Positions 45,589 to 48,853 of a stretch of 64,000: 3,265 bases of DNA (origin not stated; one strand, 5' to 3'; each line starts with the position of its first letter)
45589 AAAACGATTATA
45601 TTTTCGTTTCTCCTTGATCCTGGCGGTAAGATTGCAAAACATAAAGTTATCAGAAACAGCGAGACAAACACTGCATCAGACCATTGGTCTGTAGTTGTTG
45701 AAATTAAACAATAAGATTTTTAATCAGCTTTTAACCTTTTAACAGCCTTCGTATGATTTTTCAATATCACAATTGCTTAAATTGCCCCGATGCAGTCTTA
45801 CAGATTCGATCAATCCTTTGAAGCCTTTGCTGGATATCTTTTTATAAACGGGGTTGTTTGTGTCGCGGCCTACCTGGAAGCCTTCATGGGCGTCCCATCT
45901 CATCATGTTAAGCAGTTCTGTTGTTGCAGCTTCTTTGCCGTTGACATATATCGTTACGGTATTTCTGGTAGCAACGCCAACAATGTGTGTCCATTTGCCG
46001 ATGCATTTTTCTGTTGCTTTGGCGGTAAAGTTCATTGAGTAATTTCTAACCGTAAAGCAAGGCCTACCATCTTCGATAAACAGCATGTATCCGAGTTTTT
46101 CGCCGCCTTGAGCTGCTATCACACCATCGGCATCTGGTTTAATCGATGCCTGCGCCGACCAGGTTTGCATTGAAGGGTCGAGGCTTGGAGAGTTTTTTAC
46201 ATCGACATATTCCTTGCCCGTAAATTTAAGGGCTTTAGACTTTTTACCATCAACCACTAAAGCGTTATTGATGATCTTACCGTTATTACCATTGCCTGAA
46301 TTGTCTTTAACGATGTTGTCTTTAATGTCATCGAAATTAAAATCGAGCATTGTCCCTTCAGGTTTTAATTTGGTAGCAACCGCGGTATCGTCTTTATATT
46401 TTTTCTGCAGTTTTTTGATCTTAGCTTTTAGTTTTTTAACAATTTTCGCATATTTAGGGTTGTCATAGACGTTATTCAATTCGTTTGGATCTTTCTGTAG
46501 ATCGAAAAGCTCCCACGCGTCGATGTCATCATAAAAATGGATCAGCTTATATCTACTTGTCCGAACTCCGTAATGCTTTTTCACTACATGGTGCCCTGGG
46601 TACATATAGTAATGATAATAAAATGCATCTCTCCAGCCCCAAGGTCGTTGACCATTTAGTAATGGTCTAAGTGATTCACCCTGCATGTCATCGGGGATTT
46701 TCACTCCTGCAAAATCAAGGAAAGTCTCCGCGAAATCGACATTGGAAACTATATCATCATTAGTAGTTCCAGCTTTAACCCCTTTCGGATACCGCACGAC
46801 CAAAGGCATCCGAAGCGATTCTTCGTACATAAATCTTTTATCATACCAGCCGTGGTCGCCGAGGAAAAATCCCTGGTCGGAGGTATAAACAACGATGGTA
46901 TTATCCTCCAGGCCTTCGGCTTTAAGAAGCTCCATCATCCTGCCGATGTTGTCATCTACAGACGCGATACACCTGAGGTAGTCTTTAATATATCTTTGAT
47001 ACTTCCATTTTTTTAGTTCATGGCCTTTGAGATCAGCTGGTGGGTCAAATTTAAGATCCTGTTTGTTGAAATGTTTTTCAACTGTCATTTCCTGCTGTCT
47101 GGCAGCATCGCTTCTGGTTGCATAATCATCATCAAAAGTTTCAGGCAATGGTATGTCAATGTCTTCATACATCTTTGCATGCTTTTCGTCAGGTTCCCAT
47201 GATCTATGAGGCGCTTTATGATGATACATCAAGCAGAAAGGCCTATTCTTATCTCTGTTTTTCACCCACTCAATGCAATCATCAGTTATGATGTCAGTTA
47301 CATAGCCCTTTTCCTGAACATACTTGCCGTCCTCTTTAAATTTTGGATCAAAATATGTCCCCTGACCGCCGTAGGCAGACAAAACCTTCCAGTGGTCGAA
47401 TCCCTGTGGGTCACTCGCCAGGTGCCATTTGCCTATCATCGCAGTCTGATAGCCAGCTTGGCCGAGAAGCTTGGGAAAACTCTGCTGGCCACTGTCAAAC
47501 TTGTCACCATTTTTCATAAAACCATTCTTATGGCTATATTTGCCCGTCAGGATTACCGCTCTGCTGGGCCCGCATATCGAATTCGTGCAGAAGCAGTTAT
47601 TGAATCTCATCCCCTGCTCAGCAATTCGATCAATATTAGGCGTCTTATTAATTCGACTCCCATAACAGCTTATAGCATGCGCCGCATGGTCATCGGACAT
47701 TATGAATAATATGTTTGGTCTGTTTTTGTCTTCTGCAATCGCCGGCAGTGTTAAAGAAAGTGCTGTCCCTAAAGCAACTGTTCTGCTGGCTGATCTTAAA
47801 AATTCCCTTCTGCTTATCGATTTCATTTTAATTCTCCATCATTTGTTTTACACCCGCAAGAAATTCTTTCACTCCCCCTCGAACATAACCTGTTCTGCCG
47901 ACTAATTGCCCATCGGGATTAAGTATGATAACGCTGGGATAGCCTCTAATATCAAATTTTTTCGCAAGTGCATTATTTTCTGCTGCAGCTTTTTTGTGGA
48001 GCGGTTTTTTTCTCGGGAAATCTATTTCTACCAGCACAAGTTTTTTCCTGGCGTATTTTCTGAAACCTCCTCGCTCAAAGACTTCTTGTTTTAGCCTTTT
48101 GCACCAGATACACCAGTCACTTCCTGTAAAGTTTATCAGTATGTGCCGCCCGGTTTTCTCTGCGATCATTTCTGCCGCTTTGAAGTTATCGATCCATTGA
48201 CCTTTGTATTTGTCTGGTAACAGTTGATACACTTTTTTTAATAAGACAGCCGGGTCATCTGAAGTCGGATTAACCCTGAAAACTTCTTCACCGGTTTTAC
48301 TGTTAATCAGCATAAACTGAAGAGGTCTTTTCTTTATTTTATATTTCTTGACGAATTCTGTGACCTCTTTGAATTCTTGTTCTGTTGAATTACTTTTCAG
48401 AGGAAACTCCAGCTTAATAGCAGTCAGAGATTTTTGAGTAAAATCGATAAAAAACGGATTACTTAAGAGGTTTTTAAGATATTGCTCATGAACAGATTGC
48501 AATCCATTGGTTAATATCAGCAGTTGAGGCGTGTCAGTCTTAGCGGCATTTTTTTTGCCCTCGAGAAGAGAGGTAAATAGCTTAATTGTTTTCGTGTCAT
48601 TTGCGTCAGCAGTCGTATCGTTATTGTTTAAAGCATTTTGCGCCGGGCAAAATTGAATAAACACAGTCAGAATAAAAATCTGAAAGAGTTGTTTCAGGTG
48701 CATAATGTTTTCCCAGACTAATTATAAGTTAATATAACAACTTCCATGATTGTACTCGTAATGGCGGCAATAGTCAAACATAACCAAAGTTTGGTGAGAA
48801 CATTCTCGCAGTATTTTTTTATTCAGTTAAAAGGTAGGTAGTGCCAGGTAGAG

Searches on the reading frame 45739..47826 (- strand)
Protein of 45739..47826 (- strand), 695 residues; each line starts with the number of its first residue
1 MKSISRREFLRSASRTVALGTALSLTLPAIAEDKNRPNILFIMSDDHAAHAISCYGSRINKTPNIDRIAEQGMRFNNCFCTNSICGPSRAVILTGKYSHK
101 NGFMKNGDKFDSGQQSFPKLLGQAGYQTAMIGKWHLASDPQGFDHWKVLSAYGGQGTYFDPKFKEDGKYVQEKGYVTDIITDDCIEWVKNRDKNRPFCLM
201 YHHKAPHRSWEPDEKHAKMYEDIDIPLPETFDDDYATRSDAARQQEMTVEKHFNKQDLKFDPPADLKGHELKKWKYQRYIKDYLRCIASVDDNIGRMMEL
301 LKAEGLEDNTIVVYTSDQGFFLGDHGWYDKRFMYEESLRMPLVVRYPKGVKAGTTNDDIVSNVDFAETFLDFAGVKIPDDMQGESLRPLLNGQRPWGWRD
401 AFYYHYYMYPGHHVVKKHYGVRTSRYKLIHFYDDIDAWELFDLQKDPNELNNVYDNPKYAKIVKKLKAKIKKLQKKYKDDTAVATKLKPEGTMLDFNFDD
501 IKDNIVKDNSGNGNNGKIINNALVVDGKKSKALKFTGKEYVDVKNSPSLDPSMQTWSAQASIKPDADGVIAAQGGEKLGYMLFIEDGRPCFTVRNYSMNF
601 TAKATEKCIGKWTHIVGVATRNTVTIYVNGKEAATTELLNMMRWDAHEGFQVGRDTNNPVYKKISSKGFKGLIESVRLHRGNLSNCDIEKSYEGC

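Call 8: search_protein_families(library=pfam, proteins=[window:45739-47826:-], max_evalue=0.001)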
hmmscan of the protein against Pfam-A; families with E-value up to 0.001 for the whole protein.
window:45739-47826:- (695 aa): 5 families
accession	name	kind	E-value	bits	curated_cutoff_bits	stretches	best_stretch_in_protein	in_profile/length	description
PF16347.10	SGSH_C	-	1.4e-73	246.5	29.3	1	323-476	1-154/154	N-sulphoglucosamine sulphohydrolase, C-terminal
PF00884.28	Sulfatase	-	6.8e-59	200.1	25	1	37-375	1-301/301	Sulfatase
PF13385.13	Laminin_G_3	-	6.1e-14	52.9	27.6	1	536-688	2-150/151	Concanavalin A-like lectin/glucanases superfamily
PF01663.27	Phosphodiest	-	5e-08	33.4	23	0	285-320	186-221/342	Type I phosphodiesterase / nucleotide pyrophosphatase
PF02210.31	Laminin_G_2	-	0.00011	23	22.9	1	566-679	6-124/126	Laminin G domain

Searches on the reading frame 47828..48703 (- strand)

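Call 61: search_protein_families(library=pfam, proteins=[window:47828-48703:-], max_evalue=0.0001)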
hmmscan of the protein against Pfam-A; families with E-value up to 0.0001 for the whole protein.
window:47828-48703:- (291 aa): 5 families
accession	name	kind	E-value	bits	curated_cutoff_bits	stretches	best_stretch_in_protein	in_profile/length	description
PF13098.12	Thioredoxin_2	-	2.6e-15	57.1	27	1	181-275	1-96/104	Thioredoxin-like domain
PF13899.12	Thioredoxin_7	-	2.7e-11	43.9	27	1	170-263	2-83/83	Thioredoxin-like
PF03190.21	Thioredox_DsbH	-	6.1e-06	26.7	27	1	169-289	21-137/163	Protein of unknown function, DUF255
PF00085.26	Thioredoxin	-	1e-05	25.9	23.5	0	184-267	17-84/103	Thioredoxin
PF13905.12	Thioredoxin_8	-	5.6e-05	23.8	27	0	239-266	66-93/94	Thioredoxin-like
